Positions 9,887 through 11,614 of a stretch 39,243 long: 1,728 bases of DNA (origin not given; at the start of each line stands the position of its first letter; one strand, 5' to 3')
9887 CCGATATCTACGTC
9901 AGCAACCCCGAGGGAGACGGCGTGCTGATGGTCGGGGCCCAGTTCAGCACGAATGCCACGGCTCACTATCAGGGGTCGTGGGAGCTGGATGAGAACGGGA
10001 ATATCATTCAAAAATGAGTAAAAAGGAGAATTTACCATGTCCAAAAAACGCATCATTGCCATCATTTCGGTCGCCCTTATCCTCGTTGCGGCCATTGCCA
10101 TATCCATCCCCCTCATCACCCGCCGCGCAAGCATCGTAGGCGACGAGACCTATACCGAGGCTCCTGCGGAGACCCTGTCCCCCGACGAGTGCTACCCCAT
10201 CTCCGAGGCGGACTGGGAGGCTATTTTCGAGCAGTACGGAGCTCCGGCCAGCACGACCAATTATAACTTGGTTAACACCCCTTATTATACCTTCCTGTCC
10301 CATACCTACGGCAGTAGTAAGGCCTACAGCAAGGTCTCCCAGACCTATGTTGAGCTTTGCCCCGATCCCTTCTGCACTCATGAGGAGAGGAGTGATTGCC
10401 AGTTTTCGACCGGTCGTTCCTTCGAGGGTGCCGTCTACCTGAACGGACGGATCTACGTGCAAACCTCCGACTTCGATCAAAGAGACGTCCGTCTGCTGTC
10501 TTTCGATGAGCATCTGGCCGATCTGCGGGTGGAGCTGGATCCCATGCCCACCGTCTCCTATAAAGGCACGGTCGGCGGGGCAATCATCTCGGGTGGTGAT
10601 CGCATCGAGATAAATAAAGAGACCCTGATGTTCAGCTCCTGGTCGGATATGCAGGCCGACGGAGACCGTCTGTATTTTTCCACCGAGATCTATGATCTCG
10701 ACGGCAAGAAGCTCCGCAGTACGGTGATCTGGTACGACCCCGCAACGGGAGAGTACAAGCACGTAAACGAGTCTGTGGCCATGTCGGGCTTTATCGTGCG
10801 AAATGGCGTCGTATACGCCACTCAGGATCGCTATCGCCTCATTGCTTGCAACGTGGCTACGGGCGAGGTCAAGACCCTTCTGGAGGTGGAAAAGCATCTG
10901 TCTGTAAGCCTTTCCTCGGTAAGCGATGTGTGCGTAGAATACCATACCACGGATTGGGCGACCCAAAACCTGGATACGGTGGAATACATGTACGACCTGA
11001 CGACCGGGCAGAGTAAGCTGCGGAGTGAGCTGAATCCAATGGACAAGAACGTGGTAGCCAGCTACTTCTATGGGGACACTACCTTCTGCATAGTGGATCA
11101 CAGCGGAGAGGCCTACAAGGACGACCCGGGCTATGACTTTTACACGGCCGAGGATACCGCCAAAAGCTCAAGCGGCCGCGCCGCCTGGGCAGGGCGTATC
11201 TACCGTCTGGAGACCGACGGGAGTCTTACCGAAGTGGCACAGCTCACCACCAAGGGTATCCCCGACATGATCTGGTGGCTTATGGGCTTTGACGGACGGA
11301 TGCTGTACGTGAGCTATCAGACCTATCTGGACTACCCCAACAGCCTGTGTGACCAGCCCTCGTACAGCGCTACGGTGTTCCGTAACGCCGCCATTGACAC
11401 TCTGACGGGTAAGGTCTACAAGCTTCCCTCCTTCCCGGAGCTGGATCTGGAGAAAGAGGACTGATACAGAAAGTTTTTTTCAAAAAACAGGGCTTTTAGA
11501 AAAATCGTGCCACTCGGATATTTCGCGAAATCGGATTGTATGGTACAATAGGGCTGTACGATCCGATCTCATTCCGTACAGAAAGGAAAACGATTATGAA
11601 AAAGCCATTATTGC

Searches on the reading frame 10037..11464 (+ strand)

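Call 39: search_protein_families(library=pfam, proteins=[window:10037-11464:+], max_evalue=10)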
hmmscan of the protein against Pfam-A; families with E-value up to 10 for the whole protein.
window:10037-11464:+ (475 aa): 6 families
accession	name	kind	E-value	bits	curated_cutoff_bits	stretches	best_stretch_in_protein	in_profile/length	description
PF00775.27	Dioxygenase_C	-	0.0039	17.1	27.3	1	206-269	24-89/182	Dioxygenase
PF24523.1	DUF7595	-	0.015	15.2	27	1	246-294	240-288/306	Domain of unknown function (DUF7595)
PF13360.13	PQQ_2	-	0.054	13.6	27.6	1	201-324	110-227/233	Outer membrane protein assembly factor BamB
PF12904.13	Collagen_bind_2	-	0.07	13.4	22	1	221-246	44-67/92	Putative collagen-binding domain of a collagenase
PF06482.17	Endostatin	-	0.15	12.2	29.4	1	193-234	65-107/170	Collagenase NC10 and Endostatin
PF01344.31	Kelch_1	-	0.25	11.3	20.1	0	223-242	22-41/46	Kelch motif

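Call 40: search_protein_families(library=ncbifam, proteins=[window:10037-11464:+], max_evalue=0.1)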
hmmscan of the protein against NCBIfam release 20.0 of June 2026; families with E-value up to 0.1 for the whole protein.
window:10037-11464:+ (475 aa): 0 families
